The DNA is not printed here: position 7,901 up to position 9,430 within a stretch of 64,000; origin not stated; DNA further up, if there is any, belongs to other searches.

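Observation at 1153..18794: Type-II-PKS/FAS-like biosynthetic cluster with a B12-radical-SAM enzyme and tandem TIGR04076 protein, in an AT-rich acetogen-like bacterium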

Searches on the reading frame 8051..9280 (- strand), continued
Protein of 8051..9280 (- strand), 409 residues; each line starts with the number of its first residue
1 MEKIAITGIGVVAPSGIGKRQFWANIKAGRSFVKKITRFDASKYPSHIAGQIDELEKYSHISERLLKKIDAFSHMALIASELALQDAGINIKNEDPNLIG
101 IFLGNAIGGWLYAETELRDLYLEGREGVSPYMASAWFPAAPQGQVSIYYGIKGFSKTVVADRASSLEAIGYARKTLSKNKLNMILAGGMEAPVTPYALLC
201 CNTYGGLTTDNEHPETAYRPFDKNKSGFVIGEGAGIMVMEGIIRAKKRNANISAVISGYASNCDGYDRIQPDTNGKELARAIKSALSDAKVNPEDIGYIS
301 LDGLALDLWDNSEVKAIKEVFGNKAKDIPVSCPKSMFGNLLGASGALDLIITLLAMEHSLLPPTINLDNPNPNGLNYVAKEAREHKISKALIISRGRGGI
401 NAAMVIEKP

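Call 63: find_encoding_contigs(protein=P0291, flank=10000, max_places=2)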
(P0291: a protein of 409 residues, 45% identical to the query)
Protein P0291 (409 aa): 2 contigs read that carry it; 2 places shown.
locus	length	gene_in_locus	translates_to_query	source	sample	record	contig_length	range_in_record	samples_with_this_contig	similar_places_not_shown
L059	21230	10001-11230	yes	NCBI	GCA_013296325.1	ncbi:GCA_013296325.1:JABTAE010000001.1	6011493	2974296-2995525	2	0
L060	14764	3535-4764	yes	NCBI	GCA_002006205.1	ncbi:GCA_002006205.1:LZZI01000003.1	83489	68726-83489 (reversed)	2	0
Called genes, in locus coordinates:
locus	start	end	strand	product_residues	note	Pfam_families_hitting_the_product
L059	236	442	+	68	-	-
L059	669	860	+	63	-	-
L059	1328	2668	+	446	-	PF04101:Glyco_tran_28_C (weak), PF06722:EryCIII-like_C, PF00201:UDPGT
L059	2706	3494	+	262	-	PF00440:TetR_N, PF14246:TetR_C_7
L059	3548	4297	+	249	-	PF00072:Response_reg, PF04397:LytTR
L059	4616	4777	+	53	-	PF13936:HTH_38 (weak)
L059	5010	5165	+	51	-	-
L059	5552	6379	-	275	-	PF13546:DDE_5 (faint)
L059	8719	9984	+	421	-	PF00109:ketoacyl-synt, PF02801:Ketoacyl-synt_C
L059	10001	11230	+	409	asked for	PF00109:ketoacyl-synt, PF00108:Thiolase_N (faint), PF02801:Ketoacyl-synt_C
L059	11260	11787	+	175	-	-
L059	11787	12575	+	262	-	PF04199:Cyclase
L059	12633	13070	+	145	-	PF03364:Polyketide_cyc (weak)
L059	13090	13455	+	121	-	PF01648:ACPS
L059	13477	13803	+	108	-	PF02627:CMD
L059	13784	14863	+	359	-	PF04015:DUF362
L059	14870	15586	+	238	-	PF02596:DUF169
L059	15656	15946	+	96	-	-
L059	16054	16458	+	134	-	PF01648:ACPS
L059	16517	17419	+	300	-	PF04909:Amidohydro_2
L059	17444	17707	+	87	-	PF00550:PP-binding (weak)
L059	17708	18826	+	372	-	PF06500:FrsA-like, PF05448:AXE1 (weak), PF01738:DLH, PF00326:Peptidase_S9, PF08840:BAAT_C (weak), PF12146:Hydrolase_4 (weak)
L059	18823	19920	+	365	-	PF06500:FrsA-like, PF05448:AXE1 (faint), PF01738:DLH, PF12146:Hydrolase_4, PF00561:Abhydrolase_1 (faint), PF12697:Abhydrolase_6 (weak), PF00326:Peptidase_S9, PF12146:Hydrolase_4 (weak)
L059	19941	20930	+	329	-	PF00108:Thiolase_N (faint), PF08545:ACP_syn_III, PF08541:ACP_syn_III_C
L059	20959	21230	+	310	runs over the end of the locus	PF00005:ABC_tran, PF13304:AAA_21 (faint), PF13732:DrrA1-3_C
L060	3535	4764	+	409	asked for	PF00109:ketoacyl-synt, PF00108:Thiolase_N (faint), PF02801:Ketoacyl-synt_C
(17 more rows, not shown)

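Call 65: list_cluster_members(proteins=[P0291, P0301, P0299, P0324, P0330, P0332, P0337, P0398, P0399, P0403])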
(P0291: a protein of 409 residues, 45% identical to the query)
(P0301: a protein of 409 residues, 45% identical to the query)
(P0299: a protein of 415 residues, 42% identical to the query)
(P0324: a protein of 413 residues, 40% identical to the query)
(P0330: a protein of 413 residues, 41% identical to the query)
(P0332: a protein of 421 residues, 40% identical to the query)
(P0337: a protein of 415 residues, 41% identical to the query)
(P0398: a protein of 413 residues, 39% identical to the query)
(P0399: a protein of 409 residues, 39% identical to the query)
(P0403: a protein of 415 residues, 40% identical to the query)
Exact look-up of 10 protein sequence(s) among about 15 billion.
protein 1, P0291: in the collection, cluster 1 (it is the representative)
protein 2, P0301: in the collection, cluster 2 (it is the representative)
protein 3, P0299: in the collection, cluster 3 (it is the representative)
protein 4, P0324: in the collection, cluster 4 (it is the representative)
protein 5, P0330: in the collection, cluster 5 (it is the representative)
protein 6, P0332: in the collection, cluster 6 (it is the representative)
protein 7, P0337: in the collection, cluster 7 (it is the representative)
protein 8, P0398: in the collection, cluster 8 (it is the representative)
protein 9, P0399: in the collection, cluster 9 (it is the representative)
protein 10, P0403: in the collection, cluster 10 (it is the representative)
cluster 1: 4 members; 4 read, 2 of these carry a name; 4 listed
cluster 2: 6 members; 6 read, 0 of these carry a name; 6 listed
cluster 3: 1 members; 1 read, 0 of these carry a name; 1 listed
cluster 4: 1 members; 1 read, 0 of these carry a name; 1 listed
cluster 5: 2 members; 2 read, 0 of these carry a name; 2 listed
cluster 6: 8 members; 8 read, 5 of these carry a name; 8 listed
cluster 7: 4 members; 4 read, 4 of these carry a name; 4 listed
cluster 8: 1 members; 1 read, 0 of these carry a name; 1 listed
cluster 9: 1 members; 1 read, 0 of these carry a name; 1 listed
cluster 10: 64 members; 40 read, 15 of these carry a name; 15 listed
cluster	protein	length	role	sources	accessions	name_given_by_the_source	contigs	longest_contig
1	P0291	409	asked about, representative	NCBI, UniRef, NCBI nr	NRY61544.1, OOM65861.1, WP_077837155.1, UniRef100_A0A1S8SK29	beta-ketoacyl-[acyl-carrier-protein] synthase family protein [Clostridium beijerinckii] | 3-oxoacyl-[acyl-carrier-protein] synthase 2 n=1 Tax=Clostridium beijerinckii TaxID=1520 ... | beta-ketoacyl synthase N-terminal-like domain-containing protein [Clostridium ...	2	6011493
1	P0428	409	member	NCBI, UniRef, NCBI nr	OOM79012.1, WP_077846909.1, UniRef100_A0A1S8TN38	3-oxoacyl-[acyl-carrier-protein] synthase 2 [Clostridium puniceum] | 3-oxoacyl-[acyl-carrier-protein] synthase 2 n=1 Tax=Clostridium puniceum TaxID=29367 ... | beta-ketoacyl synthase N-terminal-like domain-containing protein [Clostridium puniceum]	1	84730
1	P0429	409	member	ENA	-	-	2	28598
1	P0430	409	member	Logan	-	-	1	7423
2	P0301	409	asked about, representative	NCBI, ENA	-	-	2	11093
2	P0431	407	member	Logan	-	-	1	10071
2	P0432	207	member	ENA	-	-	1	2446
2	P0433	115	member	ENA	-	-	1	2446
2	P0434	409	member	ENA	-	-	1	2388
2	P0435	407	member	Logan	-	-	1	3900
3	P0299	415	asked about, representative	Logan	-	-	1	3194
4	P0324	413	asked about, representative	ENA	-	-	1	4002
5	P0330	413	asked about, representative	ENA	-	-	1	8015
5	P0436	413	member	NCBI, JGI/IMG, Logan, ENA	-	-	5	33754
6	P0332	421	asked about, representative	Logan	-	-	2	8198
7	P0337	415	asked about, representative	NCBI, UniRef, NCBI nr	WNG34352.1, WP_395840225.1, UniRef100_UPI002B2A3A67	beta-ketoacyl-[acyl-carrier-protein] synthase family protein [Archangium violaceum] | beta-ketoacyl-[acyl-carrier-protein] synthase family protein n=1 Tax=Archangium violaceum ...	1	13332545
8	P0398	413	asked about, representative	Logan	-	-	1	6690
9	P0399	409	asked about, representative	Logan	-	-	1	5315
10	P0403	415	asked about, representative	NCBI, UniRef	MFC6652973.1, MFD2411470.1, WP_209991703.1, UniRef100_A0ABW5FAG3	beta-ketoacyl-[acyl-carrier-protein] synthase family protein [Paenibacillus rhizoplanae] | Beta-ketoacyl-[acyl-carrier-protein] synthase family protein n=1 Tax=Paenibacillus ...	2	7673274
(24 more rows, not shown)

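Call 71: search_protein_families(library=ncbifam, proteins=[L059:11260-11787:+, L059:15656-15946:+, L048:9720-9989:+, L048:7910-8374:+, L059:13784-14863:+, L059:14870-15586:+], max_evalue=0.001)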
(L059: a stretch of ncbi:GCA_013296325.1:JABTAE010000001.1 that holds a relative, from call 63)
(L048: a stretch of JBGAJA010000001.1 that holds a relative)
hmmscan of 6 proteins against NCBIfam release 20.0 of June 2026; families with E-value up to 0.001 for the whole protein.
L059:11260-11787:+ (175 aa): 8 families
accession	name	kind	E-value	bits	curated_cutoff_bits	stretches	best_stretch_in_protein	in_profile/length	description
TIGR04076.1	TIGR04076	subfamily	6.2e-11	42.7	33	1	5-81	4-88/91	TIGR04076 family protein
NF002148.0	PRK00982.1-2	subfamily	5.7e-08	32.5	71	1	112-151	16-55/79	acyl carrier protein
NF003757.0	PRK05350.1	equivalog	1.3e-07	31.6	65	1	98-150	3-56/83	acyl carrier protein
NF002150.0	PRK00982.1-4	subfamily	1.5e-06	28.4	66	1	101-152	5-57/80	acyl carrier protein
TIGR00517.1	acyl_carrier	equivalog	8.1e-06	25.6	70.45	1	112-150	15-53/77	acyl carrier protein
NF002151.0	PRK00982.1-5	equivalog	6.9e-05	22.9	92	1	103-151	5-54/78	acyl carrier protein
NF002147.0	PRK00982.1-1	equivalog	0.00024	20.9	84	1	104-151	13-58/83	acyl carrier protein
NF002149.0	PRK00982.1-3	equivalog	0.00033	20.5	106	1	112-150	15-53/78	acyl carrier protein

L059:15656-15946:+ (96 aa): 1 family
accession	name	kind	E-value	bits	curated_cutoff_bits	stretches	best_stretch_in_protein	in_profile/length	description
TIGR04076.1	TIGR04076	subfamily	7.7e-16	58.4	33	1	6-87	3-89/91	TIGR04076 family protein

L048:9720-9989:+ (89 aa): 0 families

L048:7910-8374:+ (154 aa): 0 families

L059:13784-14863:+ (359 aa): 1 family
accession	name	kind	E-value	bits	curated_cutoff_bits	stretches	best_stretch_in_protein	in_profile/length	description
NF052623.1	Npun_F2552_fam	equivalog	1.2e-24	87.3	500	1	12-260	19-268/314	Npun_F2552 family protein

L059:14870-15586:+ (238 aa): 0 families
